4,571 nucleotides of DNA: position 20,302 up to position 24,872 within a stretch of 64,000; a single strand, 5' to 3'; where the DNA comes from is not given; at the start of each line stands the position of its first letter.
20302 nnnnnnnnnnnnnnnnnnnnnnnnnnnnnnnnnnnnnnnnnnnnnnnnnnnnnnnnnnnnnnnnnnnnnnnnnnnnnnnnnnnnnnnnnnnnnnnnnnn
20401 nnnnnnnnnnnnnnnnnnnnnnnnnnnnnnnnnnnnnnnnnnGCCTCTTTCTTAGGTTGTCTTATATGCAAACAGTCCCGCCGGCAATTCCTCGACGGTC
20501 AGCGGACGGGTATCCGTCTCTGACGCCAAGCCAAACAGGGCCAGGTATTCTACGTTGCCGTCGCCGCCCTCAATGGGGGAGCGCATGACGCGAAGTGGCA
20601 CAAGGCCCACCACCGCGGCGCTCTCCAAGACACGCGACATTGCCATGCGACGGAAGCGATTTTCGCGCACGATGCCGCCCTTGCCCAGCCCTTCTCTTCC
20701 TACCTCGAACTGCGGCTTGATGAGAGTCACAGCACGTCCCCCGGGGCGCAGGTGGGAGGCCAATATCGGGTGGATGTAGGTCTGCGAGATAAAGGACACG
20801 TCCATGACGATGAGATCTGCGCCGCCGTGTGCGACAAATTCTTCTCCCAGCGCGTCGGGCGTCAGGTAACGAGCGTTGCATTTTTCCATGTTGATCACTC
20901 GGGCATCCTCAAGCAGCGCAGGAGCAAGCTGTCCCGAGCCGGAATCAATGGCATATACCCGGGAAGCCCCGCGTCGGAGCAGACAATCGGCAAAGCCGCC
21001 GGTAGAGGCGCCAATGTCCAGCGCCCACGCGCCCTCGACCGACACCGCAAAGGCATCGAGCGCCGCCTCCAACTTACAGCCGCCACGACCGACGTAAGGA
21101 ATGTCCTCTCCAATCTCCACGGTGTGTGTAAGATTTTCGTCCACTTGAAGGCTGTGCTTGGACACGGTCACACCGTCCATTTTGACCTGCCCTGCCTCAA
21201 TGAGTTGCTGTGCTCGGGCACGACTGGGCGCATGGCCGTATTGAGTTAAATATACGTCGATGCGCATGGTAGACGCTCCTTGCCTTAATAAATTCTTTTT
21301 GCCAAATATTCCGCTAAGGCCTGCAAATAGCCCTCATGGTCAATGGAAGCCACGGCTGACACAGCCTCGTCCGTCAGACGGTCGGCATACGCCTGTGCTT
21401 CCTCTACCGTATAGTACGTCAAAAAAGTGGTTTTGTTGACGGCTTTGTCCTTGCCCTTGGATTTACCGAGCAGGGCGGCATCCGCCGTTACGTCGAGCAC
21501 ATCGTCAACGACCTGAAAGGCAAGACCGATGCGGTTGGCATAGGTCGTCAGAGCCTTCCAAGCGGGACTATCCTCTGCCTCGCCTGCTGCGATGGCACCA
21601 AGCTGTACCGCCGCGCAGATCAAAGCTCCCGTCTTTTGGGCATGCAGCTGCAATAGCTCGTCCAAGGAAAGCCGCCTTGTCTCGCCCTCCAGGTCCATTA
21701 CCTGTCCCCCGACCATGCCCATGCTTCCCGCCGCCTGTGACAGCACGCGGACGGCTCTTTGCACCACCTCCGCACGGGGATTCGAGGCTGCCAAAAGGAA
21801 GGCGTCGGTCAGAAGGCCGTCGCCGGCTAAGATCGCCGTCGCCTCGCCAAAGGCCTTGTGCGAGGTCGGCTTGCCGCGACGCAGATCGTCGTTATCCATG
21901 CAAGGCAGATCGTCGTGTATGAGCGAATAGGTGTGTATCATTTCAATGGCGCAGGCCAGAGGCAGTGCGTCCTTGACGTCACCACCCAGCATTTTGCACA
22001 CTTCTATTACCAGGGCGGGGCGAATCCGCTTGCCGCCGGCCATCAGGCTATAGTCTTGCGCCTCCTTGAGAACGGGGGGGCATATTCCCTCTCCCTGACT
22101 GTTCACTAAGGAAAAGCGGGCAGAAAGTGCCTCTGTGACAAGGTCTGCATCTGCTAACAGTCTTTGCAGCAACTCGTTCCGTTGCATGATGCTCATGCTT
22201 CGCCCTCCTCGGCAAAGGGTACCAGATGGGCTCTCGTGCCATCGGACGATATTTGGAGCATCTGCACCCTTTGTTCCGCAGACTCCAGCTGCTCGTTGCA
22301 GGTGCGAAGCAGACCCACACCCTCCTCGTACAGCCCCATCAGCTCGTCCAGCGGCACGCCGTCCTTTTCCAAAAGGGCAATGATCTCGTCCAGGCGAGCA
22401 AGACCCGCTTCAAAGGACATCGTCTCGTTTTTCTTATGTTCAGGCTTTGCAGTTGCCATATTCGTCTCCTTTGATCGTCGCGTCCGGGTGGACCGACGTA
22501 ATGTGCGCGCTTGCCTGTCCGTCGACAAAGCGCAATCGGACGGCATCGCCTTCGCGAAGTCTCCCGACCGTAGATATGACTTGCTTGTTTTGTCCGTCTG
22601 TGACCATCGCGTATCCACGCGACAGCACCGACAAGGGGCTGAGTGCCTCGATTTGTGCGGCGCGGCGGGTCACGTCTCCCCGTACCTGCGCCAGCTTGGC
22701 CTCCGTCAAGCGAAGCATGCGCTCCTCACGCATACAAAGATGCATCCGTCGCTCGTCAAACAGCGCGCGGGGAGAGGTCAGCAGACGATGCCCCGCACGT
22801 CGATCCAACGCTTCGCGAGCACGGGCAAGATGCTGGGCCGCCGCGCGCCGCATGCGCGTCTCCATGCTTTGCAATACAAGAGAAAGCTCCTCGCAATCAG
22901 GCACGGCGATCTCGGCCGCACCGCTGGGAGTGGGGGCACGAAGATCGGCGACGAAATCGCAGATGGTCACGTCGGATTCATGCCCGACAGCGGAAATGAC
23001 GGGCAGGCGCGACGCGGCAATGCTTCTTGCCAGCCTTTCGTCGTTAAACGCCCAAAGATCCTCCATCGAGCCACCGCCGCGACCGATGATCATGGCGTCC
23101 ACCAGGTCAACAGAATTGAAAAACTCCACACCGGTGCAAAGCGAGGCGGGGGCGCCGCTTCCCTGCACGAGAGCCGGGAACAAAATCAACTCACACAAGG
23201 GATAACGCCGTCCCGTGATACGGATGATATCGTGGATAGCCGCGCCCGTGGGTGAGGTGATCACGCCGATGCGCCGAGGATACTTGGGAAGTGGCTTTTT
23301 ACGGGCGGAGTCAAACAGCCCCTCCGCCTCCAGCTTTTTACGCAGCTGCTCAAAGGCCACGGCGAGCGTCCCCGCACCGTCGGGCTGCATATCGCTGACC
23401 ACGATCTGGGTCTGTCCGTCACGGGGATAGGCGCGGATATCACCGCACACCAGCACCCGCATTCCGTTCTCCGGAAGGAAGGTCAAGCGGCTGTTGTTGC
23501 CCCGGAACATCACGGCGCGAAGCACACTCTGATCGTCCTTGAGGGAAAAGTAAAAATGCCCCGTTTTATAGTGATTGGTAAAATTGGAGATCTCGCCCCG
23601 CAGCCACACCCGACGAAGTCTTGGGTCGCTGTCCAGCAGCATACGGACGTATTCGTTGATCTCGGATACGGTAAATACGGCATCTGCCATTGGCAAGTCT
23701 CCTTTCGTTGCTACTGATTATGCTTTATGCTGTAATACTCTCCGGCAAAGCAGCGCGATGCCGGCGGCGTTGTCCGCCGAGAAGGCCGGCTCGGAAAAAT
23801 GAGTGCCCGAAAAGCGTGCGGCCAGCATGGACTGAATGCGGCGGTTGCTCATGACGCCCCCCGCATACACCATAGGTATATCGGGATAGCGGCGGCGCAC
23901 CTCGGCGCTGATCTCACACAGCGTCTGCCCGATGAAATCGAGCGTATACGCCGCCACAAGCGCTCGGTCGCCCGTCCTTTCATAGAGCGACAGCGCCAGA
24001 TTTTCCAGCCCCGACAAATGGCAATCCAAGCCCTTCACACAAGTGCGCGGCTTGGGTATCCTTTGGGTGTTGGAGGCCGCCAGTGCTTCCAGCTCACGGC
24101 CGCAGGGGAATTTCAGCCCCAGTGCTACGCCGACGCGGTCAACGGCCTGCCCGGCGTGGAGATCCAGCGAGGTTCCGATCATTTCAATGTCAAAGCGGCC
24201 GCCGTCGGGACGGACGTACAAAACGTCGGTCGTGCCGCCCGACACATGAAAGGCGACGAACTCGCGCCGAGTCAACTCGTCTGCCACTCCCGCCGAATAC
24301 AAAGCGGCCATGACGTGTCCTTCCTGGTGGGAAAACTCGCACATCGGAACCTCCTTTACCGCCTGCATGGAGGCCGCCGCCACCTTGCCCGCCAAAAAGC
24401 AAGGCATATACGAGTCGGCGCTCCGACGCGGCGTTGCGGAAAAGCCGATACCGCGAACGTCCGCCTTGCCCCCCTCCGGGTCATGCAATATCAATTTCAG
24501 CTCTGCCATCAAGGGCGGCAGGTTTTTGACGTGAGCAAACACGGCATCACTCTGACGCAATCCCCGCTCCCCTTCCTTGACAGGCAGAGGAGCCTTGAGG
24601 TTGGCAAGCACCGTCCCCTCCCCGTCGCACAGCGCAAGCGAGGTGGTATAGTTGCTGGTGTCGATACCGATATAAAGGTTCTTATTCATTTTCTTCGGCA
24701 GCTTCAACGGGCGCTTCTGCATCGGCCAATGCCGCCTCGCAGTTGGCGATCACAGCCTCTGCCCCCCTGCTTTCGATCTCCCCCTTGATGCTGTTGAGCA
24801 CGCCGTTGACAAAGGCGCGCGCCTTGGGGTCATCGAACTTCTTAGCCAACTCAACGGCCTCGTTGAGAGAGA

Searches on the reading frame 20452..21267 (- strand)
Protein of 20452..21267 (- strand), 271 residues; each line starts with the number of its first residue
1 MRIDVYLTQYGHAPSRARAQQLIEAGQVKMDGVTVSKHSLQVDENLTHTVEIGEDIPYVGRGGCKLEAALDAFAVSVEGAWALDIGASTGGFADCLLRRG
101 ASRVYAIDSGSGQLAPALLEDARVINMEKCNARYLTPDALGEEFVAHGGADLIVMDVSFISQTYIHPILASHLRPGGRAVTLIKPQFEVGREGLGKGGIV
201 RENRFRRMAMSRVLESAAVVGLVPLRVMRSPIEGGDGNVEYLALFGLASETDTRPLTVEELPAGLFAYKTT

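Call 63: search_protein_families(library=pfam, proteins=[window:20452-21267:-], max_evalue=0.00001)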
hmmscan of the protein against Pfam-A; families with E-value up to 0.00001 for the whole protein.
window:20452-21267:- (271 aa): 2 families
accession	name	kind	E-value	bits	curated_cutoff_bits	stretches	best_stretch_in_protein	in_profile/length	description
PF01728.25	FtsJ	-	1.6e-39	136.1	24.1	1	58-245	1-179/181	FtsJ-like methyltransferase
PF01479.30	S4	-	3.8e-10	39.8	22.8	1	1-45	1-45/48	S4 domain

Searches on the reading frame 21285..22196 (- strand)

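Call 63: search_protein_families(library=pfam, proteins=[window:21285-22196:-], max_evalue=0.00001)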
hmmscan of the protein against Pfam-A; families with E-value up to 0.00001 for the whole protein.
window:21285-22196:- (303 aa): 1 family
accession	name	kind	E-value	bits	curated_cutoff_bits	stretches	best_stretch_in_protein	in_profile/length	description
PF00348.22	polyprenyl_synt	-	5.8e-62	209.6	27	1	41-275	2-230/251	Polyprenyl synthetase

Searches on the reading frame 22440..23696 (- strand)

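Call 64: search_protein_families(library=pfam, proteins=[window:22440-23696:-], max_evalue=0.00001)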
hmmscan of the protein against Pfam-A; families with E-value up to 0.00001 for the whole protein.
window:22440-23696:- (418 aa): 3 families
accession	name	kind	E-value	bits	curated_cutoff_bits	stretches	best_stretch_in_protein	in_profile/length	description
PF02601.20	Exonuc_VII_L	-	1.8e-92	310.7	35.9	2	127-340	1-212/315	Exonuclease VII, large subunit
PF13742.12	tRNA_anti_2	-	4.4e-30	104.2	27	1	8-104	1-95/95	OB-fold nucleic acid binding domain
PF01336.31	tRNA_anti-codon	-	5.2e-11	42.8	27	1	30-105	1-74/75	OB-fold nucleic acid binding domain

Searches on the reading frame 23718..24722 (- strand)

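Call 64: search_protein_families(library=pfam, proteins=[window:23718-24722:-], max_evalue=0.00001)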
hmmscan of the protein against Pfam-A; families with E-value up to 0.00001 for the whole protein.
window:23718-24722:- (334 aa): 1 family
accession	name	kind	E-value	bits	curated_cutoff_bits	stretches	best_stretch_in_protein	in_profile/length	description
PF00814.31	TsaD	-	2.4e-17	63.9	24.8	1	64-323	29-263/264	tRNA N6-adenosine threonylcarbamoyltransferase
